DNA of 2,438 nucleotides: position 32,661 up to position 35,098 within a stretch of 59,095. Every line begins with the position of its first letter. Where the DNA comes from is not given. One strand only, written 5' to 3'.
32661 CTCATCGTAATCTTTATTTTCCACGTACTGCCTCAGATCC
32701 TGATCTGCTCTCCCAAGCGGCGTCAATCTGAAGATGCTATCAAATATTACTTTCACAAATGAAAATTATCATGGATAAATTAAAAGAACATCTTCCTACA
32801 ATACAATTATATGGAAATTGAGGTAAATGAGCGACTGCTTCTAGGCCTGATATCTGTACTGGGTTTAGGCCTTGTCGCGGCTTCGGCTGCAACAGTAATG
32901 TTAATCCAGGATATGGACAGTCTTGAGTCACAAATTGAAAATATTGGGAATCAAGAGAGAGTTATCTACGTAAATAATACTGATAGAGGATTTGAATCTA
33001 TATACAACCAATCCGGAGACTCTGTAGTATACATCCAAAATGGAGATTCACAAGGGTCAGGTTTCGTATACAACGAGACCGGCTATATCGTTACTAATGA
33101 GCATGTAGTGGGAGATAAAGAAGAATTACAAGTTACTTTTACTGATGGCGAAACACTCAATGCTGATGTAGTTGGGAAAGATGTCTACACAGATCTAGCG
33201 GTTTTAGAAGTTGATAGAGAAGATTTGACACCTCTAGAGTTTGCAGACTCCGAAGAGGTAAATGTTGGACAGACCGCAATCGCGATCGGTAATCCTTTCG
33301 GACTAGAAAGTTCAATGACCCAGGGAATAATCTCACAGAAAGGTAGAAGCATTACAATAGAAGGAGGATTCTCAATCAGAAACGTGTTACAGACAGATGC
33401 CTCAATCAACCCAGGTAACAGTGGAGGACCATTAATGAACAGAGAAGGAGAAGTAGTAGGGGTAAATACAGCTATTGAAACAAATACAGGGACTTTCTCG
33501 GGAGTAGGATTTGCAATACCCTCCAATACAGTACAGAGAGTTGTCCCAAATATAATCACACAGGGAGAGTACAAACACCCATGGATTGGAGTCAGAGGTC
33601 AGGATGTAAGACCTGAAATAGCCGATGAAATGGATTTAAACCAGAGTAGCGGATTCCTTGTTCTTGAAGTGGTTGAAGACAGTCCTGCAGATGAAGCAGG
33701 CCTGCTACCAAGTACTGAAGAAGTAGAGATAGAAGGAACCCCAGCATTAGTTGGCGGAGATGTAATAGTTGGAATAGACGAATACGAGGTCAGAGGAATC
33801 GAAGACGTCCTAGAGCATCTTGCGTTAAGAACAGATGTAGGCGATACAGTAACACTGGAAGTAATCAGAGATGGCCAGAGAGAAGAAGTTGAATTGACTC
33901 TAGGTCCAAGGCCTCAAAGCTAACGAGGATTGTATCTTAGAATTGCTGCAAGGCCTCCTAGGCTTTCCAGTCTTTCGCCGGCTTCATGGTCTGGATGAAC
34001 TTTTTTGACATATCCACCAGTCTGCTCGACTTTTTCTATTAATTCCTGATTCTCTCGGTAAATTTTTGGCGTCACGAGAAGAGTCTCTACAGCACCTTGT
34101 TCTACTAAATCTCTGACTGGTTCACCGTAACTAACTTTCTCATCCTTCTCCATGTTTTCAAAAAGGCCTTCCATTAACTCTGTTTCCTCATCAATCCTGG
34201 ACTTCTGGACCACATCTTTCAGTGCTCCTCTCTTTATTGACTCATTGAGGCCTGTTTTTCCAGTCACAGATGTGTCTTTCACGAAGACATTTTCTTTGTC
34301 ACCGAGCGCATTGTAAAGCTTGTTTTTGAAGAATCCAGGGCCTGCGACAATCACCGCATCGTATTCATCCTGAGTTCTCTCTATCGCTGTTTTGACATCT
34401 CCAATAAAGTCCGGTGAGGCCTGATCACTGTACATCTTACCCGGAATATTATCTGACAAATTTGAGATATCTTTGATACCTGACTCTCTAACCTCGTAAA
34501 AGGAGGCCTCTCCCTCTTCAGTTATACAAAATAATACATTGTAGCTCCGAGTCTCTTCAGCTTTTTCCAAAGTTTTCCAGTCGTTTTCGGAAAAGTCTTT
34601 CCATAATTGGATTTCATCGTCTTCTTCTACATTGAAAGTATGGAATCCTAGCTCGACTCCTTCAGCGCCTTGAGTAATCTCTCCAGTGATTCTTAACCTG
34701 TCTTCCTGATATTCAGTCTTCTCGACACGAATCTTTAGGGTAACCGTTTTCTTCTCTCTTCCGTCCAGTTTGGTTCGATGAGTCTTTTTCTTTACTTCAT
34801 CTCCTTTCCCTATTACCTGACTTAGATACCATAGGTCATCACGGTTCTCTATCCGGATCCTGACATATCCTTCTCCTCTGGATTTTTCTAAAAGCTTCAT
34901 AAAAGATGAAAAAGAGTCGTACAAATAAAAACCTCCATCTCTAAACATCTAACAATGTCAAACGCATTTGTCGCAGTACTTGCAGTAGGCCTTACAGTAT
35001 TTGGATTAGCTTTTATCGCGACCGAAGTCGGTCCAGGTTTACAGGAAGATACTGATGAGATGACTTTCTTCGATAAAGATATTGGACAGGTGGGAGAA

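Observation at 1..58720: The palindromic hexamer AGGCCT is massively over-represented in all codon phases, on both strands and in intergenic DNA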

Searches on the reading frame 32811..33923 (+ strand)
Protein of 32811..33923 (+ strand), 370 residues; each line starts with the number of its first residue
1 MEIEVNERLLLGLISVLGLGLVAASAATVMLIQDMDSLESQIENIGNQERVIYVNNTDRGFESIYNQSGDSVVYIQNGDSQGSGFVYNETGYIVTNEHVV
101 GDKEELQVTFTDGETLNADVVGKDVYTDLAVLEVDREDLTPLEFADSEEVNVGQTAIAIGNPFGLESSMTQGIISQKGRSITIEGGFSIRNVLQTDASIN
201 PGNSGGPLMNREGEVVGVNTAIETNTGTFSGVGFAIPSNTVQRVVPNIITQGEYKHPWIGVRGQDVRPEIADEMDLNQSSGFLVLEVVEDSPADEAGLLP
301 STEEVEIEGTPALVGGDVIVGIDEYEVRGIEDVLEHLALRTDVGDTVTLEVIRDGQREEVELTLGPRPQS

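Call 16: search_protein_families(library=pfam, proteins=[window:32811-33923:+])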
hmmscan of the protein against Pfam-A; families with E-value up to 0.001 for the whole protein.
window:32811-33923:+ (370 aa): 4 families
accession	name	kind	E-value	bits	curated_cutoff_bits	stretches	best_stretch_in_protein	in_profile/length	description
PF13365.12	Trypsin_2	-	2.6e-37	129.2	27.6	1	82-218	1-144/144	Trypsin-like peptidase domain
PF00089.32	Trypsin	-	5.9e-18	65.9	20.6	1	65-243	8-218/220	Trypsin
PF13180.12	PDZ_2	-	3.1e-14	53.4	27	1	259-364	3-80/80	PDZ domain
PF17820.7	PDZ_6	-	0.00039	20.6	27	0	284-300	2-18/54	PDZ domain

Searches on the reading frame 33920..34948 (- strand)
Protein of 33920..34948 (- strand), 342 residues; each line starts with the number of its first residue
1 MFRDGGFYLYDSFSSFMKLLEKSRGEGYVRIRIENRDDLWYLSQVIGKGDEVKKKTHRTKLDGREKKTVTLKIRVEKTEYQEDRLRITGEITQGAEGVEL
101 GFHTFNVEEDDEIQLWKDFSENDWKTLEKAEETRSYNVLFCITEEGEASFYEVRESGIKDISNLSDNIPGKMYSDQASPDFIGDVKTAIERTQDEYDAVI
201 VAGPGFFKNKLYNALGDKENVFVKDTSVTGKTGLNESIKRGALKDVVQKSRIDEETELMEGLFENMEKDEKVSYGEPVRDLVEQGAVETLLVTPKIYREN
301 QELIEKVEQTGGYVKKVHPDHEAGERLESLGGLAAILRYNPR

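Call 16: search_protein_families(library=pfam, proteins=[window:33920-34948:-])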
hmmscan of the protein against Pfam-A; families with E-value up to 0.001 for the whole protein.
window:33920-34948:- (342 aa): 3 families
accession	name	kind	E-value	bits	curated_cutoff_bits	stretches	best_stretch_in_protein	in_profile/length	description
PF03463.20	eRF1_1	-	7.4e-22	78.1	23.8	1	17-129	1-121/123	eRF1 domain 1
PF03465.20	eRF1_3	-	3.1e-16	60.2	25.8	1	254-340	3-105/106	eRF1 domain 3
PF03464.20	eRF1_2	-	5.4e-07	30.4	27.1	1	140-242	4-127/133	eRF1 domain 2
